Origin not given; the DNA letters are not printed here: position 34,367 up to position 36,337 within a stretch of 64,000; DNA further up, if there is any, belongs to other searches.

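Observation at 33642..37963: Four-gene, AT-rich restriction island: DpnA-like MTase, GmrSD-like protein, DpnII-family REase, membrane NERD protein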

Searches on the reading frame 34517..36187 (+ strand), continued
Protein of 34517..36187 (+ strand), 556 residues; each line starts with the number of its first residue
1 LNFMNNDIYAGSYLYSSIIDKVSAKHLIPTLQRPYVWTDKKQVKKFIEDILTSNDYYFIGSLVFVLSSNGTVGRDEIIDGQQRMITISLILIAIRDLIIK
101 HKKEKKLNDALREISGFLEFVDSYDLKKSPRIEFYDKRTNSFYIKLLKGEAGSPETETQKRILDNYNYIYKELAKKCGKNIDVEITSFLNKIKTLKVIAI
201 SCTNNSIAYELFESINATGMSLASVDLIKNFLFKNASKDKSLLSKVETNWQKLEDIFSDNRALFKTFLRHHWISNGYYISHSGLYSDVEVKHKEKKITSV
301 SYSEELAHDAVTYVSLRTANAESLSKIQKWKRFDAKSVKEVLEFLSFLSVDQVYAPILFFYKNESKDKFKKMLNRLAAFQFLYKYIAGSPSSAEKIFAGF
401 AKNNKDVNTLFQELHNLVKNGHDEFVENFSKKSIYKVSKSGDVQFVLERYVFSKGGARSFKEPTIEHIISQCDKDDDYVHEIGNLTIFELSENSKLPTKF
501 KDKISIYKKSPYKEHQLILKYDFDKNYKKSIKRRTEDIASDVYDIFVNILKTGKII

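Call 40: search_solved_structures(query=A1, max_evalue=0.01, show_alignments=2)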
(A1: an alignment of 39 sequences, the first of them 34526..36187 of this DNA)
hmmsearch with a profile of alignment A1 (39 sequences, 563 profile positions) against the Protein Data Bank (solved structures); distinct sequences matched with E-value up to 0.01: 5.
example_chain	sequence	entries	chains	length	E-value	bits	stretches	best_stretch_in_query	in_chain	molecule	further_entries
9jfl_B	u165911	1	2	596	1e-27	100.2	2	4-289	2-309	DUF262 domain-containing protein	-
20yv_A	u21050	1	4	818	1.3e-19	73.5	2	19-104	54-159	DUF262 domain-containing protein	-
20yw_A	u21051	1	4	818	2.4e-18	69.3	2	19-104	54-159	DUF262 domain-containing protein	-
6jiv_D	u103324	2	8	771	1.2e-15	60.4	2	5-98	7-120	SspE protein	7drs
7drr_D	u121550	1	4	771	2.9e-14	55.8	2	5-98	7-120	SspE protein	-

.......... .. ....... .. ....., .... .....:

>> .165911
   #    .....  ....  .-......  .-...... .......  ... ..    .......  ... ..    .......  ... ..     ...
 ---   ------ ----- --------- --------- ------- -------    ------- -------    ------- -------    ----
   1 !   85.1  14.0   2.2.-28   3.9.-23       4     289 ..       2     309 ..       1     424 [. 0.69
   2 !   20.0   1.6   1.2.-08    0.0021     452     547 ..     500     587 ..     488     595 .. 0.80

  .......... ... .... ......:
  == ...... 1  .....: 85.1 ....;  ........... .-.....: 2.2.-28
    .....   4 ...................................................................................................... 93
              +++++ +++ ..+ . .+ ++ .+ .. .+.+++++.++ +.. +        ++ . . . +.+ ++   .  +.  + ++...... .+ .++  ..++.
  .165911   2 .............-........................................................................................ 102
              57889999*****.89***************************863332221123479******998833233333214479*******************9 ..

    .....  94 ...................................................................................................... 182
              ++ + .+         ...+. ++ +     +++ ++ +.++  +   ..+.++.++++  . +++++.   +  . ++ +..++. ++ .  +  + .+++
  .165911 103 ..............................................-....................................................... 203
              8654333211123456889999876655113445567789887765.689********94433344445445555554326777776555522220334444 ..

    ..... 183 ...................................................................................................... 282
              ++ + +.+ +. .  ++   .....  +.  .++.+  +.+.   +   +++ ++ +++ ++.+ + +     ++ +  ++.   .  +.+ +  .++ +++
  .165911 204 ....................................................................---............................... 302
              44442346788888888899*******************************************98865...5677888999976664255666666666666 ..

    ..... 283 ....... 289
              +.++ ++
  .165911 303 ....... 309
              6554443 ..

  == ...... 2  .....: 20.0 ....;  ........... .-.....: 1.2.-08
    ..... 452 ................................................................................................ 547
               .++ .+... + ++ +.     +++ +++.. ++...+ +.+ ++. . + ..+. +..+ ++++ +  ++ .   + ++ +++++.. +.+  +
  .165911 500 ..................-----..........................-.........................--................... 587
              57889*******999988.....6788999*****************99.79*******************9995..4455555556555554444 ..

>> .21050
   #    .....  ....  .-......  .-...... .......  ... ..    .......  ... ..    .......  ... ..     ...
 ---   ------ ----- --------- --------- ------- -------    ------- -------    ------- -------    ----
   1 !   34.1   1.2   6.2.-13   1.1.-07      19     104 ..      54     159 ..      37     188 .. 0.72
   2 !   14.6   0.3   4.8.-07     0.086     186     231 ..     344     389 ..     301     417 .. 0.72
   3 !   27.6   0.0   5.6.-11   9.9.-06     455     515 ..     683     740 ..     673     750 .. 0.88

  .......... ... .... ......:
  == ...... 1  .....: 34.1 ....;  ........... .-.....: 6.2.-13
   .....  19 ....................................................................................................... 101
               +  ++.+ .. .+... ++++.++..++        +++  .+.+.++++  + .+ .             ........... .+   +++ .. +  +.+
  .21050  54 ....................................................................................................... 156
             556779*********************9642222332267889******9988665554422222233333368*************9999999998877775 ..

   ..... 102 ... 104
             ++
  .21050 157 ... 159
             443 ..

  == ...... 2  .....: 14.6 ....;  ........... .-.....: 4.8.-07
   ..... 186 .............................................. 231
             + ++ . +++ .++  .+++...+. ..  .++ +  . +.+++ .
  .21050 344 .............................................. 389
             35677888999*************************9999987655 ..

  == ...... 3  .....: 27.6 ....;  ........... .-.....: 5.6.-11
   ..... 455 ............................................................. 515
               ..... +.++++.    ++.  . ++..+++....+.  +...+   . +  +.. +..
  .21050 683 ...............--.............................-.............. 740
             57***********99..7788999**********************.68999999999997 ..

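Call 48: predict_structure(alignment_id=A1)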
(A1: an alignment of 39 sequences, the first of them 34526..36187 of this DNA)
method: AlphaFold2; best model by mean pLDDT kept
length: 553 residues; sequences in the alignment: 39
mean_pLDDT: 87.7   pTM: 0.67
mean pLDDT of the five models: 87.7, 87.3, 87.0, 86.5, 85.8
residues with pLDDT >= 90: 288; 70-90: 235; 50-70: 23; < 50: 7
segments of 3 or more residues with pLDDT < 50: 215-219
pLDDT, mean of each block of 10 residues (from residue 1): 78 89 75 79 89 89 74 87 94 93 92 88 86 88 87 87 93 86 92 91 72 54 81 84 88 80 91 80 85 91 95 89 81 91 92 95 93 97 86 88 91 94 94 85 94 87 85 82 93 90 94 95 93 97 96 87
secondary structure, 60 per line:
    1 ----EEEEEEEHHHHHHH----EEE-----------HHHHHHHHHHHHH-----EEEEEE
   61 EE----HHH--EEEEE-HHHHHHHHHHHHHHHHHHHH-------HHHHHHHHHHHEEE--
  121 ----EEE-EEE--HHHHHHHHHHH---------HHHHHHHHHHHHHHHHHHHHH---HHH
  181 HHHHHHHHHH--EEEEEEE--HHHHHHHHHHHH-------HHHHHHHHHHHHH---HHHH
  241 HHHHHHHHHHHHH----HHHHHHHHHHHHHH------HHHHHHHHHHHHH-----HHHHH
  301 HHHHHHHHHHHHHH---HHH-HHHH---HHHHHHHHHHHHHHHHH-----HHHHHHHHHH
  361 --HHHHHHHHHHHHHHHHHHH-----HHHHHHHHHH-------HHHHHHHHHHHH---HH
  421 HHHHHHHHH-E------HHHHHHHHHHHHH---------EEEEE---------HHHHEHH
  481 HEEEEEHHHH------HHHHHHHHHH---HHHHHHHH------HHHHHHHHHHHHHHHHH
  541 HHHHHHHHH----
elements in order: E5-11 H12-18 E23-25 H37-49 E55-62 E72-76 H78-97 H105-115 E116-118 E125-127 E129-131 H134-144 H154-174 H178-190 E193-199 H202-213 H221-233 H237-253 H258-271 H278-290 H296-314 H322-325 H329-345 H351-360 H363-381 H387-396 H404-415 H419-429 H438-450 E460-464 H474-477 E482-486 H487-490 H497-506 H510-517 H524-549

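Call 52: fold_search(model_id=the predicted structure, library=pdb)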
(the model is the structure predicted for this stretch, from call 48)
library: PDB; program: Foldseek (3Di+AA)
matches with E <= 10: 35; with E <= 0.001: 4
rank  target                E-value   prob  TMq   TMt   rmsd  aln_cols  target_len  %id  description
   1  9jfl_B                4.6e-14  1.00  0.49  0.47  10.1       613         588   21  Molecular basis of the phosphorothioation-sensing antiphage defence system DndBCDE-DndI (released 2024-12-11)
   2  9jfl_A                7.1e-14  1.00  0.48  0.45  10.1       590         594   20  Molecular basis of the phosphorothioation-sensing antiphage defence system DndBCDE-DndI (released 2024-12-11)
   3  7drr_A                9.0e-11  1.00  0.36  0.27  17.1       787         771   12  Structure of SspE-R100A protein (released 2022-06-29)
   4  7p9m_B                3.4e-04  1.00  0.31  0.31  15.8       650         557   11  BrxU, GmrSD-family Type IV restriction enzyme (released 2021-12-08)
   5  7lkz_A                1.1e+00  0.02  0.06  0.03  33.4       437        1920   11  Structure of ATP-bound human ABCA4 (released 2021-03-03)
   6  7lkp_A                1.4e+00  0.03  0.08  0.04  28.8       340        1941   12  Structure of ATP-free human ABCA4 (released 2021-03-03)
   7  8swk_A                2.3e+00  0.04  0.09  0.07  21.9       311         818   10  Cryo-EM structure of NLRP3 closed hexamer (released 2024-02-14)
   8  7e7o_A                3.8e+00  0.01  0.07  0.03  31.6       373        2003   12  Cryo-EM structure of human ABCA4 in NRPE-bound state (released 2021-06-30)
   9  5zlf_C                4.1e+00  0.04  0.11  0.16  20.6       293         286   10  CRYSTAL STRUCTURE OF OCTAPRENYL PYROPHOSPHATE SYNTHASE FROM ESCHERICHIA COLI WITH ligand BPH-629 (released 2019-03-27)
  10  3aq0_B                4.3e+00  0.03  0.10  0.16  20.0       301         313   13  Ligand-bound form of Arabidopsis medium/long-chain length prenyl pyrophosphate synthase (surface polar residue mutant) (released 2011-01-19)
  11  7k3z_A                4.3e+00  0.02  0.09  0.09  23.3       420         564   12  P. falciparum Cpn60 D474A mutant bound to ATP (released 2021-04-21)
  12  7e7i_A                4.7e+00  0.02  0.09  0.03  31.0       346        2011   12  Cryo-EM structure of human ABCA4 in the apo state (released 2021-06-30)
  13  3vr4_A                5.6e+00  0.02  0.11  0.11  21.1       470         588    9  Crystal structure of Enterococcus hirae V1-ATPase [eV1] (released 2013-01-16)
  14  4xai_A                5.6e+00  0.01  0.08  0.08  23.0       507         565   11  Crystal Structure of red flour beetle NR2E1/TLX (released 2015-03-04)
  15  7k3z_F                5.8e+00  0.01  0.09  0.09  23.9       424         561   10  P. falciparum Cpn60 D474A mutant bound to ATP (released 2021-04-21)
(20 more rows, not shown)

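Call 59: search_protein_families(library=pfam, alignment_id=A3, max_evalue=0.00001)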
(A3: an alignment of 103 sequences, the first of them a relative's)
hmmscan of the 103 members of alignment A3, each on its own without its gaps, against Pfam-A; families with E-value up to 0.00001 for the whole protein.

A. member 1, L005:4390-5445:- (351 aa): 2 families
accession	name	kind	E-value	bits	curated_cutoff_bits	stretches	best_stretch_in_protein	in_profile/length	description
PF00586.29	AIRS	-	1e-25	90.8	24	1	59-179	4-112/112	AIR synthase related protein, N-terminal domain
PF02769.27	AIRS_C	-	7.6e-19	68.8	23.1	1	193-336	3-151/156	AIR synthase related protein, C-terminal domain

B. families by the number of members that match (of 103 scanned): 171 families (the first 25 are shown)
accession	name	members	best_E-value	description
PF02384.22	N6_Mtase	4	1.9e-104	N-6 DNA Methylase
PF04313.20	HSDR_N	4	6e-40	Type I restriction enzyme R protein N terminus (HSDR_N)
PF01420.25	Methylase_S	4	1.4e-31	Type I restriction modification DNA specificity domain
PF04851.21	ResIII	4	1.7e-21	Type III restriction enzyme, res subunit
PF07669.17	Eco57I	3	1.1e-48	Eco57I restriction-modification methylase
PF00271.37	Helicase_C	3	4.5e-21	Helicase conserved C-terminal domain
PF13749.12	HATPase_c_4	3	3.1e-17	Putative ATP-dependent DNA helicase recG C-terminal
PF04326.19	SLFN_AlbA_2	3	2.2e-13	Schlafen, AlbA_2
PF11867.13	T1RH-like_C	2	5.2e-110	Type I restriction enzyme HindI endonuclease subunit-like, C-terminal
PF18766.7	SWI2_SNF2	2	1.3e-77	SWI2/SNF2 ATPase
PF00176.29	SNF2-rel_dom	2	5.8e-74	SNF2-related domain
PF08665.17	PglZ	2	4.8e-66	PglZ domain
PF01433.26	Peptidase_M1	2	6.7e-54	Peptidase family M1 domain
PF13635.12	DUF4143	2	8.1e-51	Domain of unknown function (DUF4143)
PF13476.12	AAA_23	2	3.3e-29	AAA domain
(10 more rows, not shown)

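Call 65: search_dna_similar(query=window:34526-36187:+, collection=plasmids, mode=protein, max_evalue=1e-10, max_rows=25)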
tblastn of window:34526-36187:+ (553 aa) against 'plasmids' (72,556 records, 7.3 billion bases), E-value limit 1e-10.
Records with a match: 92; places in all: 93; records where one place covers at least 80% of the query: 64.
Best place of each record, by identity: <60% 92.
By first word of the organism name: Klebsiella 12; Escherichia 7; Rhizobium 6; Lactiplantibacillus 6; Synechocystis 5; Bacillus 3; Salmonella 3; Planktothrix 3; Rhodococcus 3; Listeria 2; and 37 more.
By predicted mobility (MOB-suite, as given by PLSDB): non-mobilizable 48; mobilizable 27; conjugative 17.
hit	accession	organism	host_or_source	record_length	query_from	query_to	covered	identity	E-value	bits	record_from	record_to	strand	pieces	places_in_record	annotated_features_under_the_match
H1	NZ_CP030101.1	Listeria monocytogenes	Environment,water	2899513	8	549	98%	25.1%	1e-14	85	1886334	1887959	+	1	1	none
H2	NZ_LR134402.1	Listeria monocytogenes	Homo sapiens,Vein blood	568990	8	549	98%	24.7%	4e-14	84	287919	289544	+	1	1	DUF262 domain-containing protein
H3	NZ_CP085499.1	Bacillus cereus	coffee,cell culture,root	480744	25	540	93%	25.9%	7e-22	107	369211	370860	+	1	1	DUF262 domain-containing protein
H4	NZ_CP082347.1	Pantoea dispersa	water,drinking water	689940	25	544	94%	25.3%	9e-25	117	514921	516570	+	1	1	DUF262 domain-containing protein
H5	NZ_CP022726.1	Erwinia persicina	Allium cepa L.,single cell,rotten onion ...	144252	25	542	94%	25.4%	2e-24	116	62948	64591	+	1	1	DUF262 domain-containing protein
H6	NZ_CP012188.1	Lacticaseibacillus paracasei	cell culture,Koumiss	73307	20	543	95%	24.5%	2e-12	78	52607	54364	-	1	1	DUF262 domain-containing protein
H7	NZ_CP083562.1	Sulfitobacter sp. S223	-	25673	18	543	95%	24.4%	1e-12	79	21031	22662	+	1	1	DUF262 and DUF1524 domain-containing protein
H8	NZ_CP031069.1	Bacillus sp. JAS24-2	cell culture,soil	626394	19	541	95%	24.4%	3e-23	112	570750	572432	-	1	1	DUF262 domain-containing protein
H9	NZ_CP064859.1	Vibrio europaeus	shellfish hatchery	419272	25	540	93%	24.5%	1e-21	107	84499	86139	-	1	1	DUF262 domain-containing protein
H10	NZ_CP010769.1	Phaeobacter piscinae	cell culture,fish larvae aquaculture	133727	25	525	91%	25.2%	1e-15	89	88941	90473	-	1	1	DUF262 domain-containing protein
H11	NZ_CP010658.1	Phaeobacter piscinae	cell culture,clam larvae aquaculture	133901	25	525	91%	25.2%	1e-15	89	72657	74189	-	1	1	DUF262 domain-containing protein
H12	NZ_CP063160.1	Bacillus cereus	-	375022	23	543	94%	24.2%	5e-15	86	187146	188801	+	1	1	DUF262 domain-containing protein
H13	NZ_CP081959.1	Halobaculum magnesiiphilum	cell culture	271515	22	543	94%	23.9%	3e-22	109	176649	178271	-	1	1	DUF262 domain-containing protein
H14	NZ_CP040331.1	Natrinema versiforme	-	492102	24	544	94%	23.7%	2e-15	87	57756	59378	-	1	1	DUF262 domain-containing protein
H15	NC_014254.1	Methanohalobium evestigatum Z-7303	-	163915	24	543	94%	23.7%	9e-14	82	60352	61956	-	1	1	DUF262 domain-containing protein (x2)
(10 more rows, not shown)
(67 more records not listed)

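Call 66: search_dna_similar(query=window:34526-36187:+, collection=phages, mode=protein, max_evalue=1e-10, max_rows=15)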
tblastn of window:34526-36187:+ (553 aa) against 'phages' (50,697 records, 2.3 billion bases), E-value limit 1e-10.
Records with a match: 4; places in all: 4; records where one place covers at least 80% of the query: 3.
Best place of each record, by identity: <60% 4.
By first word of the organism name: Listeria 2; Bacteriophage 1; Anaeroplasmataceae 1.
By host as written in the record: Listeria monocytogenes 2; - 1; Anaeroplasmataceae 1.
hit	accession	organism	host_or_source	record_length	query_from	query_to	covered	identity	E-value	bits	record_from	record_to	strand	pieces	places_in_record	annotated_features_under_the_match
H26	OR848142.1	Listeria phage LM 4-14-1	Listeria monocytogenes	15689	8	549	98%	25.0%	5e-14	81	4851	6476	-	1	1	record has no annotation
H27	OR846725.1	Listeria phage LM 4-11-1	Listeria monocytogenes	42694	8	549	98%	25.0%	5e-14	81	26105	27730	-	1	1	record has no annotation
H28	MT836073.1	Bacteriophage sp.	human fecal samples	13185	24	493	85%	25.3%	2e-21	104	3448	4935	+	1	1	record has no annotation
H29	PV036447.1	Anaeroplasmataceae phage NatCom_34063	Anaeroplasmataceae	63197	15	251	43%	32.0%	4e-14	82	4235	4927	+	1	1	hypothetical protein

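Call 80: find_related_loci(query=A1, collection=viral_contigs, flank=5000)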
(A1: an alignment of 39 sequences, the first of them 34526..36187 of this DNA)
Query A1 (553 aa) in viral_contigs; peptide patterns used: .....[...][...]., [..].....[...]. (x = any residue, [..] = any of these).
600 stretches matched a pattern (row limit reached: there are more); 400 encode a relative of the query (tblastn E <= 1e-3); the best 80 are kept; 80 distinct loci.
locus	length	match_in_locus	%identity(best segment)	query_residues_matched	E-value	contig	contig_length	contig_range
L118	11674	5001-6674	27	19-540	4e-38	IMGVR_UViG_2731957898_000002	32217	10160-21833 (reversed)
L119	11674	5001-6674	26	19-540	3e-37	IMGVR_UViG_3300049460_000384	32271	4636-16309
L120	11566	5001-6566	28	19-509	2e-35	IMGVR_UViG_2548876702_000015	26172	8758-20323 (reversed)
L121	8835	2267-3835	26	19-509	2e-35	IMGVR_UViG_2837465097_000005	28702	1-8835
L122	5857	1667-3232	28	19-509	2e-35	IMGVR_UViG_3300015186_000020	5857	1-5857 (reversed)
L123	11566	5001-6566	27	19-509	8e-35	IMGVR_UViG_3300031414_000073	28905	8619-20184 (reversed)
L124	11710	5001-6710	26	19-551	6e-34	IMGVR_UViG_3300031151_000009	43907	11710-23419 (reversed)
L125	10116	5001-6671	26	22-544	3e-33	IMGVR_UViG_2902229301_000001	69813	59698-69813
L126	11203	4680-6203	26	20-510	1e-32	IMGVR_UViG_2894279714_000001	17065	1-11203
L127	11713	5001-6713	26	19-551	1e-32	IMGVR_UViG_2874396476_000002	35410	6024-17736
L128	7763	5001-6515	26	7-496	9e-32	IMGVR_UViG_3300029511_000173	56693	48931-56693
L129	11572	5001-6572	27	19-510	3e-38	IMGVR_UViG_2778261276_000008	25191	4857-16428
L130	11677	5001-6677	26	19-542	6e-31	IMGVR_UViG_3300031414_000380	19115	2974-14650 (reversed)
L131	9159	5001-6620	28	20-543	5e-33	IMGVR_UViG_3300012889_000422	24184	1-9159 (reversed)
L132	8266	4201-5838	26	25-540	5e-29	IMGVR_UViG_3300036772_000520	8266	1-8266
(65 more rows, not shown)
